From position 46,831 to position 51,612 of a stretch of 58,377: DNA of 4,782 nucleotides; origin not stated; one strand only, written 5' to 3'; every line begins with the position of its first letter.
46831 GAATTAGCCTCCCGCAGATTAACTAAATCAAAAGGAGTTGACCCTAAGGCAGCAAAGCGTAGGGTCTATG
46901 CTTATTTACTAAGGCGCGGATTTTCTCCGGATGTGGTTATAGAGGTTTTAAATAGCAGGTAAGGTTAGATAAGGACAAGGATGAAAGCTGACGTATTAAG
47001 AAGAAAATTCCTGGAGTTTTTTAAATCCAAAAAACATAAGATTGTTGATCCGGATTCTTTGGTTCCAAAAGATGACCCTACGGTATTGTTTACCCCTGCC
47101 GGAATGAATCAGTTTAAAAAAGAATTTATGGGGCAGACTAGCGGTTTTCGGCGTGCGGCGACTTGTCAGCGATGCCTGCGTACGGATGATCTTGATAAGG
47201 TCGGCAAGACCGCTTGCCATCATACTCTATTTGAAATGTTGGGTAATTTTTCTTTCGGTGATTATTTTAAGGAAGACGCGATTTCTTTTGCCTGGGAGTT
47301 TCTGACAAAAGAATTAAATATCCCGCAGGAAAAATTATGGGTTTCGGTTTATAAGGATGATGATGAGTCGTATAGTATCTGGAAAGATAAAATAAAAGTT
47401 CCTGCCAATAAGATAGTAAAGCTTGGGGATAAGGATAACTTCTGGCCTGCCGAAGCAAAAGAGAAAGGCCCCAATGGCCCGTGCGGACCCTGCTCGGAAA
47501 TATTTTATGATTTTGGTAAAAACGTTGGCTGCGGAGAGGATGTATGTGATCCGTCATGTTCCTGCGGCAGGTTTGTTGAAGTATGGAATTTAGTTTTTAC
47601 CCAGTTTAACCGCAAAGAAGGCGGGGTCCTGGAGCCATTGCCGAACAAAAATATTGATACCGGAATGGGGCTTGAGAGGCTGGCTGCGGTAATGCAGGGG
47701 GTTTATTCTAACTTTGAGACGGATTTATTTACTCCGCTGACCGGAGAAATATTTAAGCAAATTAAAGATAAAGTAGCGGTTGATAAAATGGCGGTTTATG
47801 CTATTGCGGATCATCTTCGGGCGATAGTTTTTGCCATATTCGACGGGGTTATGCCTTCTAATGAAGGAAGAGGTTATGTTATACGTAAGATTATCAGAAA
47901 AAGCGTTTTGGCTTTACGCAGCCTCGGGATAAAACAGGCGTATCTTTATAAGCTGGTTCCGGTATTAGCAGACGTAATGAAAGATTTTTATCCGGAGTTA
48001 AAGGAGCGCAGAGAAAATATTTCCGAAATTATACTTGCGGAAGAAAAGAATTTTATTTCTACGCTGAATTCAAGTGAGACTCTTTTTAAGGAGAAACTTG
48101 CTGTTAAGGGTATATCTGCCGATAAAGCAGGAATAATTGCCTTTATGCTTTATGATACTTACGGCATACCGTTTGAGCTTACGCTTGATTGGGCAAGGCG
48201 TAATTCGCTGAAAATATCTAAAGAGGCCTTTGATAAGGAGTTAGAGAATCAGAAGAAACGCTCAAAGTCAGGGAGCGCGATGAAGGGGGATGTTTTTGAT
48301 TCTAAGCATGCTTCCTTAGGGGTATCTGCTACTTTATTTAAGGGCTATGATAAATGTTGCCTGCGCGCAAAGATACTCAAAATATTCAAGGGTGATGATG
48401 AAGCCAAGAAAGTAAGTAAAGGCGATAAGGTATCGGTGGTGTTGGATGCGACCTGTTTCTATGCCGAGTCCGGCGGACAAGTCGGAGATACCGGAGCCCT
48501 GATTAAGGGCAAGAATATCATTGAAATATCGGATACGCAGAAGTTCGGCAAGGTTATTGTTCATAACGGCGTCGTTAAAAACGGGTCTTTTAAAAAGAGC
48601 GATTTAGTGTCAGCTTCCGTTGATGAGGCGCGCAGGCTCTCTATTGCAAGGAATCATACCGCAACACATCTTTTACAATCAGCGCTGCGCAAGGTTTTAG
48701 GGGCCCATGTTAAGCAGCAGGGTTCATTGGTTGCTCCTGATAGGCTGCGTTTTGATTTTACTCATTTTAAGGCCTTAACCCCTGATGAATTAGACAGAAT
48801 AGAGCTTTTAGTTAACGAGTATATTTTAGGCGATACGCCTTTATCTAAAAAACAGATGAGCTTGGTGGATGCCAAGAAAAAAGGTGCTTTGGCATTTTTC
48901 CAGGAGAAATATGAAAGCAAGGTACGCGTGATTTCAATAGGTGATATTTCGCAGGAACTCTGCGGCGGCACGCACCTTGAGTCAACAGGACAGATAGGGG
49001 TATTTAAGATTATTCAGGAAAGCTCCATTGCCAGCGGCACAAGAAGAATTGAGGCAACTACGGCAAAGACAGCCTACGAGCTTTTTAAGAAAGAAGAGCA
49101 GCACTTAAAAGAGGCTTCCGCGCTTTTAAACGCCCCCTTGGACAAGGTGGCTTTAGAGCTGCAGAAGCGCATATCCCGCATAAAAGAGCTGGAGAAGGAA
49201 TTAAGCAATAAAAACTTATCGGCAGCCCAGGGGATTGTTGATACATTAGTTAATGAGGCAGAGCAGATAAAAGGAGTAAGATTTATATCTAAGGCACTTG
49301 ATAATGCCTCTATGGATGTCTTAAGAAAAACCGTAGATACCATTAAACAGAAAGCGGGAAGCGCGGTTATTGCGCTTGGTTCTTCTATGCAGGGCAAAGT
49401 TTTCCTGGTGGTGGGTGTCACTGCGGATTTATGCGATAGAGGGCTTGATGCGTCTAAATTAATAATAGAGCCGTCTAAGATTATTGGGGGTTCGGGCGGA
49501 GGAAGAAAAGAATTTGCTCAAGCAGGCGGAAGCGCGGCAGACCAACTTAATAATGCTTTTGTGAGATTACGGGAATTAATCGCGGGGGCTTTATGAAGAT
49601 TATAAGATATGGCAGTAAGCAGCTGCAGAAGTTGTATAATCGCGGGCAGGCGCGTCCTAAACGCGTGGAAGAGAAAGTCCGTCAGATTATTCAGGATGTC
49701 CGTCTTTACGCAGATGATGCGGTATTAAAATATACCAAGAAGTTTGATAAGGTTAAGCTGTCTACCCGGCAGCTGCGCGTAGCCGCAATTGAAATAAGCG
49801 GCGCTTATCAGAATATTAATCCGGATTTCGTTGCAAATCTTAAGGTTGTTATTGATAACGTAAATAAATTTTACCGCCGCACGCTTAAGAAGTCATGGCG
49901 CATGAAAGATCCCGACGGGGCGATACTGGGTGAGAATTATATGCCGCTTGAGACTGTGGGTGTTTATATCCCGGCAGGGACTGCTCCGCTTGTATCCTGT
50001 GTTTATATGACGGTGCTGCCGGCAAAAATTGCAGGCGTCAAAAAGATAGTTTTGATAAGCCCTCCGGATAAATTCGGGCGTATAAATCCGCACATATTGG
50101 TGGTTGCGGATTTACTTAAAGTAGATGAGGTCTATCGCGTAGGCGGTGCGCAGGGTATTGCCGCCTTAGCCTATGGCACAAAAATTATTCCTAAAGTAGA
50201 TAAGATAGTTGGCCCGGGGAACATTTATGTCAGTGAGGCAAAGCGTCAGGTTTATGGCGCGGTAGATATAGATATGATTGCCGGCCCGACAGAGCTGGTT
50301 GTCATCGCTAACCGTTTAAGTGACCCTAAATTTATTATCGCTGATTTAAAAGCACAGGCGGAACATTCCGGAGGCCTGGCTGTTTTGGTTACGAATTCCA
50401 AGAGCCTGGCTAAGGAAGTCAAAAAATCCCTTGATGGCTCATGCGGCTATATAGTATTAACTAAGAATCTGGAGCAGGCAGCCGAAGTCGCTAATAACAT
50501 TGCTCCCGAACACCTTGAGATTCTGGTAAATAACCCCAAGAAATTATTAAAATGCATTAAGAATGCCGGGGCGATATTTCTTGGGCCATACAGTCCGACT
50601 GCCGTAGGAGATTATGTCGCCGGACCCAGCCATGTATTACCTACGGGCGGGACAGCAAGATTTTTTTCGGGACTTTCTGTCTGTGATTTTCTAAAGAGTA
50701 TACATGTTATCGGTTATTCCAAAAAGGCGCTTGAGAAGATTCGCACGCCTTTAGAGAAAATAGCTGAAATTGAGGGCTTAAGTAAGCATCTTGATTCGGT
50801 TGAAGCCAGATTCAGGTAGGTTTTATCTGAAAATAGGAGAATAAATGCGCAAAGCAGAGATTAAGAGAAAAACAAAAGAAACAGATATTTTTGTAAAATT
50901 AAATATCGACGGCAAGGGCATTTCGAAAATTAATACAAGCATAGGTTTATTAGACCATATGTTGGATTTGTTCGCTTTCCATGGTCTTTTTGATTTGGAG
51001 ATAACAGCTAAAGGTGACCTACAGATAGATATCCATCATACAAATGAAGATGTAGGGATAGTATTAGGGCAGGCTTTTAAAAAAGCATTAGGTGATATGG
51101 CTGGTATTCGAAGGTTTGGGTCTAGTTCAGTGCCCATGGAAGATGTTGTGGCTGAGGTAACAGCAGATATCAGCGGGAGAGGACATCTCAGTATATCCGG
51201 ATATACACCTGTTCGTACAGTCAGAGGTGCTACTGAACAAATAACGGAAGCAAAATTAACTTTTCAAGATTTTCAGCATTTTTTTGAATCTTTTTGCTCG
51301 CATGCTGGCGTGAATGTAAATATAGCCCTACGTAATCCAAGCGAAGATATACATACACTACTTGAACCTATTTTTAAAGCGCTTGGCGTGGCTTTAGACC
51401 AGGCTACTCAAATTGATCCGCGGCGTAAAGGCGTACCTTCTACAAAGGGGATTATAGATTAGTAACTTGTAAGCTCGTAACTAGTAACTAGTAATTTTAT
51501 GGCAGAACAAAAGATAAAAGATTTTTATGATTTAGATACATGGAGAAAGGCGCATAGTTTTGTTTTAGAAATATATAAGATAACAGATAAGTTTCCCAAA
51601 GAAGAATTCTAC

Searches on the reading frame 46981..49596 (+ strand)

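Call 19: search_protein_families(library=pfam, proteins=[window:46981-49596:+], max_evalue=0.001)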
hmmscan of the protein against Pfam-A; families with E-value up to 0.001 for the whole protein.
window:46981-49596:+ (871 aa): 3 families
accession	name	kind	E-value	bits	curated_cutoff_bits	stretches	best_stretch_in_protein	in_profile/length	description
PF01411.24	tRNA-synt_2c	-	1.9e-188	627.9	30.3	1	6-550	2-551/552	tRNA synthetases class II (A)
PF07973.19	tRNA_SAD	-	1.3e-18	67.1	24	1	648-691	1-44/44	Threonyl and Alanyl tRNA synthetase second additional domain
PF02272.25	DHHA1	-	2.6e-14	54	25.9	1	767-867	3-100/102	DHHA1 domain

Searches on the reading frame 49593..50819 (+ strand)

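Call 19: search_protein_families(library=pfam, proteins=[window:49593-50819:+], max_evalue=0.001)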
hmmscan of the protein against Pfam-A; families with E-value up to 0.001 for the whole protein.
window:49593-50819:+ (408 aa): 1 family
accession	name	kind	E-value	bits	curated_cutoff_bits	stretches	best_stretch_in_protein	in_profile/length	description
PF00815.25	Histidinol_dh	-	2.2e-146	488.5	27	1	17-407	3-411/411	Histidinol dehydrogenase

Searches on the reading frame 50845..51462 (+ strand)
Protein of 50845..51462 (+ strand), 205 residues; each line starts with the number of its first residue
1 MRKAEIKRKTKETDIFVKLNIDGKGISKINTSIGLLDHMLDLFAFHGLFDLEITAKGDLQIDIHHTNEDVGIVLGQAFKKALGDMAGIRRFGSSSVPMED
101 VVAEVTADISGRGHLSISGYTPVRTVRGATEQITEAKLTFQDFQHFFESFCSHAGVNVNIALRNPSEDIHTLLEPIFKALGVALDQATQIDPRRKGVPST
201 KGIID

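Call 19: search_protein_families(library=pfam, proteins=[window:50845-51462:+], max_evalue=0.001)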
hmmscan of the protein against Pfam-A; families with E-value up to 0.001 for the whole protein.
window:50845-51462:+ (205 aa): 1 family
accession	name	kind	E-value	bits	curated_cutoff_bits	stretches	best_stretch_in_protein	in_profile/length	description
PF00475.24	IGPD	-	3.6e-46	157.3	27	1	31-184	1-144/144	Imidazoleglycerol-phosphate dehydratase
